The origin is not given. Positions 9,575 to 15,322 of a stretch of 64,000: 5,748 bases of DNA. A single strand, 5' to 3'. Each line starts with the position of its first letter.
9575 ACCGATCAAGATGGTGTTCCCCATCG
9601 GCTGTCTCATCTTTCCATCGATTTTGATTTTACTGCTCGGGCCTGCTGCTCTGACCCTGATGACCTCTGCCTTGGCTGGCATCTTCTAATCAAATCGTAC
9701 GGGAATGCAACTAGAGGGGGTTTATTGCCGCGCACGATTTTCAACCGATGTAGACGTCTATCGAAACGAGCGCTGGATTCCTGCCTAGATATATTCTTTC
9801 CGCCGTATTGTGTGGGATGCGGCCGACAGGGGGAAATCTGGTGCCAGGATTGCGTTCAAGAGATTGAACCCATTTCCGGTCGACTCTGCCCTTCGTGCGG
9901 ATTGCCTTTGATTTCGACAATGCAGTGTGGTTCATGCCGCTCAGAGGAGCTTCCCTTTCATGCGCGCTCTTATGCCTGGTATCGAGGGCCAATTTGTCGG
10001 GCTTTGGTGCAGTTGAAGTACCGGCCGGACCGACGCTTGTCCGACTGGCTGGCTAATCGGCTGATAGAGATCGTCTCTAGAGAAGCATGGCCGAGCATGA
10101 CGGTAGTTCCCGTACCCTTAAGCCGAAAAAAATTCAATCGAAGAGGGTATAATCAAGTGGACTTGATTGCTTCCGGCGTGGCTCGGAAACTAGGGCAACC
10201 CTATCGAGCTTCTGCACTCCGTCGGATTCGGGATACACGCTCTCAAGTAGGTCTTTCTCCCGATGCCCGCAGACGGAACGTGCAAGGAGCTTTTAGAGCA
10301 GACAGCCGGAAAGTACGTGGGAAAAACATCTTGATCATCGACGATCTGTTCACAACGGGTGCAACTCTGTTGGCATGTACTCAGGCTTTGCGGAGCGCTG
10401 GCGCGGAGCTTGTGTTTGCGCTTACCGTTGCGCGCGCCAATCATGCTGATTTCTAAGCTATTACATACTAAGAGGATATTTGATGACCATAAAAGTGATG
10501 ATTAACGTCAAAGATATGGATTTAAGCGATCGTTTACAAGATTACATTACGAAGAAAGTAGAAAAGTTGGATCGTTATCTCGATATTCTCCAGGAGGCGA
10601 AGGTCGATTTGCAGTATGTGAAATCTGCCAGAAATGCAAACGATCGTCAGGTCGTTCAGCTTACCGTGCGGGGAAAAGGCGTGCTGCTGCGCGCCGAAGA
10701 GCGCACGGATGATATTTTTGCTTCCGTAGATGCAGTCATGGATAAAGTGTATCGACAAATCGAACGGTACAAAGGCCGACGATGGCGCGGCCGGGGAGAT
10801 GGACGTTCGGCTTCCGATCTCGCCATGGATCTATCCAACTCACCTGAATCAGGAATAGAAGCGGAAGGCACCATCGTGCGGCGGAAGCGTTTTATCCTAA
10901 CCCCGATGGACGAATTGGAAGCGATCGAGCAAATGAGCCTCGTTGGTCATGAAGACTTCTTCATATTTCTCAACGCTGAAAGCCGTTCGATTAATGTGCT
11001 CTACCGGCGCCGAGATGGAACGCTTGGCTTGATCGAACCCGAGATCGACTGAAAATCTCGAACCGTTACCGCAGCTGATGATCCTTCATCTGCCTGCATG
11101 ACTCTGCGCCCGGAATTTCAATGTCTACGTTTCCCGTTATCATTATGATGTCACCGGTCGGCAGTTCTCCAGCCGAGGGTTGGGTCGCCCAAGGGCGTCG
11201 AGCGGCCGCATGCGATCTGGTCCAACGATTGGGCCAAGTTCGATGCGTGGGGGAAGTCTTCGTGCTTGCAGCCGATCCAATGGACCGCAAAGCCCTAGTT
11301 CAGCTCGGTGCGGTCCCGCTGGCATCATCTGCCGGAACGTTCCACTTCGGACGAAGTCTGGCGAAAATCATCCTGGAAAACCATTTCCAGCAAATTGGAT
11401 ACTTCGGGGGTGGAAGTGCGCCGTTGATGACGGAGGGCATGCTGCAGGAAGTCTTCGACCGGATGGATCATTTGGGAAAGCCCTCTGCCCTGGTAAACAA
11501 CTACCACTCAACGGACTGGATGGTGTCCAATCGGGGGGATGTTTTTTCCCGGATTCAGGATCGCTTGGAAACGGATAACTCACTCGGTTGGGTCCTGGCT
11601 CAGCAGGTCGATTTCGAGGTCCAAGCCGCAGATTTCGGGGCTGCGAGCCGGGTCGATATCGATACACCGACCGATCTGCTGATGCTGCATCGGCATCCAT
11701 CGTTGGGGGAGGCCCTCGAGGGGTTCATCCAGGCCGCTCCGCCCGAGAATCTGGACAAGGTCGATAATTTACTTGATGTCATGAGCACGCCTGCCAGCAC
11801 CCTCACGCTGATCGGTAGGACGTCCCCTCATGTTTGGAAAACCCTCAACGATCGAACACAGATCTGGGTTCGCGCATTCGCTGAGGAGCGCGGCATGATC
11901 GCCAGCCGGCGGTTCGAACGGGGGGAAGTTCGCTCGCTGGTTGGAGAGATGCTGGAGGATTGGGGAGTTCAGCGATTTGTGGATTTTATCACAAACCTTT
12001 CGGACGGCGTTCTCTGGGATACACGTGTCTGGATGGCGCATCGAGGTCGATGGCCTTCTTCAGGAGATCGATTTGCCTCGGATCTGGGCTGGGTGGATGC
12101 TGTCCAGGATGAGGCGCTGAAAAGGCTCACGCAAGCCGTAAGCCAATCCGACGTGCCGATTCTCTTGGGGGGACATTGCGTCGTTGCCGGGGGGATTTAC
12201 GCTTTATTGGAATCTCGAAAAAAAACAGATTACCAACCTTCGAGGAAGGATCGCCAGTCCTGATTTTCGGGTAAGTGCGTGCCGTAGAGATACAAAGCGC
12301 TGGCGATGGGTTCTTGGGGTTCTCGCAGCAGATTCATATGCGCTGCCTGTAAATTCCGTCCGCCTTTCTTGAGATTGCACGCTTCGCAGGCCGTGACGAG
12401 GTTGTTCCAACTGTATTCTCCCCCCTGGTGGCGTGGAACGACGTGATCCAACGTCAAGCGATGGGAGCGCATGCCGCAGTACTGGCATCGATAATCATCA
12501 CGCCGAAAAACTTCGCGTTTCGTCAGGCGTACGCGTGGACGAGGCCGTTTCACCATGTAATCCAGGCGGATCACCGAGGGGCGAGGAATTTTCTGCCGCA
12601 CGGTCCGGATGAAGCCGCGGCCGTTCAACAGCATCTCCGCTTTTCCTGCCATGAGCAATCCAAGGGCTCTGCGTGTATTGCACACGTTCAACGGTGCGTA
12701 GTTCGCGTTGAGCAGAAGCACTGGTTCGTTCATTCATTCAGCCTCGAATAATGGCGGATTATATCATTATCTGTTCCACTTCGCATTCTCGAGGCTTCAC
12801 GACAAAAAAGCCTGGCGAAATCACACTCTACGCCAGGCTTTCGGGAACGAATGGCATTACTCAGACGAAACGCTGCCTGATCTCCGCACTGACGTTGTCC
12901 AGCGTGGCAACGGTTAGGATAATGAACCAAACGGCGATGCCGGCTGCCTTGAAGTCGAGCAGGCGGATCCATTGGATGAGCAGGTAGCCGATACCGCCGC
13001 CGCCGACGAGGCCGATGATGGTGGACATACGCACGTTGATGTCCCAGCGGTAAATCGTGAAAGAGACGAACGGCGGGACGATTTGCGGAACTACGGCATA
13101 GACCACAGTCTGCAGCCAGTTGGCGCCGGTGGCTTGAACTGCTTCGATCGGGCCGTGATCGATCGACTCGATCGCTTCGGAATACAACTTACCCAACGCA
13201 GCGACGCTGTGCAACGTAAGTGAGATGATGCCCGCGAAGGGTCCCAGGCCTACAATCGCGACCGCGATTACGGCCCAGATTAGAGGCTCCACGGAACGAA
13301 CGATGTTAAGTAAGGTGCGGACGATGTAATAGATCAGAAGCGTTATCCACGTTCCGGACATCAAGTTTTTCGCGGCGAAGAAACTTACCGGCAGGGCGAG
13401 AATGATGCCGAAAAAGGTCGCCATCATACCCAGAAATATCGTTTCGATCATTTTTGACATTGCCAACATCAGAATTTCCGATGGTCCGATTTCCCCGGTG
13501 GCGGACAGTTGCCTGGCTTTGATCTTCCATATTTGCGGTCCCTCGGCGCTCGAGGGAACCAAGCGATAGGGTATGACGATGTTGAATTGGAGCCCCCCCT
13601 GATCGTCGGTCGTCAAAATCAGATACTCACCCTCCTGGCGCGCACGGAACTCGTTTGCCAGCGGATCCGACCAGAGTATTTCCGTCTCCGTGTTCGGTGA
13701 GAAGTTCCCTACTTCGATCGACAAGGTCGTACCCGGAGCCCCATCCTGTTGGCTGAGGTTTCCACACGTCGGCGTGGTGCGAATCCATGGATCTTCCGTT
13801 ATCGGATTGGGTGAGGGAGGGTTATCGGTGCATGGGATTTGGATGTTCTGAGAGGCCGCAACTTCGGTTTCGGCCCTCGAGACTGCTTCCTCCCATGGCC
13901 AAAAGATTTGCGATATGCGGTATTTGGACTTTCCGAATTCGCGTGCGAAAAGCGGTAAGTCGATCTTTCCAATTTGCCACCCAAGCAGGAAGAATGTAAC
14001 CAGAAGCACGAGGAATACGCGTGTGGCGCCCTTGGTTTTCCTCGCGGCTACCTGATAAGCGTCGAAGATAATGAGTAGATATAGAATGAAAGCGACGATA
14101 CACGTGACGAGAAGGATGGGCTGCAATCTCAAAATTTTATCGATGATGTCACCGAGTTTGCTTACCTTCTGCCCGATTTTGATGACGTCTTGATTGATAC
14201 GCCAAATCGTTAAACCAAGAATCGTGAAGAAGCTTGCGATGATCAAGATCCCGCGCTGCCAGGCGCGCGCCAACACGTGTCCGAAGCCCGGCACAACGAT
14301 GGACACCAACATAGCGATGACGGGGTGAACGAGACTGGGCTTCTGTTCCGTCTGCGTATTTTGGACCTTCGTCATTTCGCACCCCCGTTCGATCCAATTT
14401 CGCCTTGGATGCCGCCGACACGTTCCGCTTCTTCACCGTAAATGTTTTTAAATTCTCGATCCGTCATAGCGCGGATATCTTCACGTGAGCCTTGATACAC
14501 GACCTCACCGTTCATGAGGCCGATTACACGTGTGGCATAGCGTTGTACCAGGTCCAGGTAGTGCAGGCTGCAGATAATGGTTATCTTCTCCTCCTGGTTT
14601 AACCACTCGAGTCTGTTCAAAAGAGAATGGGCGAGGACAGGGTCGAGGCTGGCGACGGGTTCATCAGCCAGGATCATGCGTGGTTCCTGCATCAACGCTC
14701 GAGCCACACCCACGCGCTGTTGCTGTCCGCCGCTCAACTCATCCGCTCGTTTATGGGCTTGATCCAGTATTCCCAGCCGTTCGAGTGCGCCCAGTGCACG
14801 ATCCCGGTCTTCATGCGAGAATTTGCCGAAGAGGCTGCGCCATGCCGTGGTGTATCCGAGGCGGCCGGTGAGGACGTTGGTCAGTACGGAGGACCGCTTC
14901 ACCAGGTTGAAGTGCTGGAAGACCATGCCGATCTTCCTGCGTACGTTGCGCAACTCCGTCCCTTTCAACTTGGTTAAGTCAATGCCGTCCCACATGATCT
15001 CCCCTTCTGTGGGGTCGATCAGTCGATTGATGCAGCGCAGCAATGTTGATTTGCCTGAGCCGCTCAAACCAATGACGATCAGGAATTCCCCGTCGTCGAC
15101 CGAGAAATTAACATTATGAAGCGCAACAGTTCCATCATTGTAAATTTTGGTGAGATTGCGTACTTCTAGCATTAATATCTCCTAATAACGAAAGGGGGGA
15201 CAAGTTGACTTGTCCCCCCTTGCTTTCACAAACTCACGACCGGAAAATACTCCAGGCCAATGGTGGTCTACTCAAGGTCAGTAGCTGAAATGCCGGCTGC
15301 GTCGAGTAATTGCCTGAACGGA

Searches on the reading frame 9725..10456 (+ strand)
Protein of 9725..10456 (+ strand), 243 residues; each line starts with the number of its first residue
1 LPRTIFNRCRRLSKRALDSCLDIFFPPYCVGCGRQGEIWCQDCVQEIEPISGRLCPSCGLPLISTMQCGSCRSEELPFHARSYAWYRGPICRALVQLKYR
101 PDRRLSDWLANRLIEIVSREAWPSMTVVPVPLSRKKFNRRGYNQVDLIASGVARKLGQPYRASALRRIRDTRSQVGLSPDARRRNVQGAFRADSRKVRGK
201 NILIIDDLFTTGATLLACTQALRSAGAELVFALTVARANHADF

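Call 36: search_protein_families(library=pfam, proteins=[window:9725-10456:+], max_evalue=0.00001)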
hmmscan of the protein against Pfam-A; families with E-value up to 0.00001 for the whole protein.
window:9725-10456:+ (243 aa): 2 families
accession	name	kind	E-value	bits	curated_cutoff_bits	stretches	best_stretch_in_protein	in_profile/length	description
PF18912.6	DZR_2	-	5.8e-11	42.5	27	1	21-72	2-56/56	Double zinc ribbon domain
PF00156.33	Pribosyltran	-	5.8e-09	35.9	26.3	1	149-239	44-127/158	Phosphoribosyl transferase domain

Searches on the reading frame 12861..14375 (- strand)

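Call 37: search_protein_families(library=pfam, proteins=[window:12861-14375:-], max_evalue=0.00001)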
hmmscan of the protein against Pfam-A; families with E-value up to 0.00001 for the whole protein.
window:12861-14375:- (504 aa): 1 family
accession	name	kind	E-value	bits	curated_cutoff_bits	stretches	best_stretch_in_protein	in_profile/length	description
PF00528.27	BPD_transp_1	-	2.7e-13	50.5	26.4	1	328-492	2-167/184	Binding-protein-dependent transport system inner membrane component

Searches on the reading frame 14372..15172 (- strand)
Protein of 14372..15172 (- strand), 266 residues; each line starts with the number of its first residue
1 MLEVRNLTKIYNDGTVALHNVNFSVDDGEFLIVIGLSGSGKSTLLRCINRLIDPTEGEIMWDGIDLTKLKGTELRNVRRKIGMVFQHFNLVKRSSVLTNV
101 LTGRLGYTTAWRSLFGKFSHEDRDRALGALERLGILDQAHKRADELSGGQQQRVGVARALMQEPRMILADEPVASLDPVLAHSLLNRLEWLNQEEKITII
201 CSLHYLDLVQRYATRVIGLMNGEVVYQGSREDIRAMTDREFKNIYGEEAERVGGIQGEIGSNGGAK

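Call 37: search_protein_families(library=pfam, proteins=[window:14372-15172:-], max_evalue=0.00001)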
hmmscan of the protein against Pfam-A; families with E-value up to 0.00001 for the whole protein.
window:14372-15172:- (266 aa): 3 families
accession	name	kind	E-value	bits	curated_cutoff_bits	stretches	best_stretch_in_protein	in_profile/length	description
PF00005.33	ABC_tran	-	7.1e-38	130.7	25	1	18-174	1-137/137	ABC transporter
PF13304.12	AAA_21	-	4.2e-06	27.5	27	0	31-54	2-25/304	AAA domain, putative AbiEii toxin, Type IV TA system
PF13555.12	AAA_29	-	5.7e-06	26.4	27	0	9-56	5-50/61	P-loop containing region of AAA domain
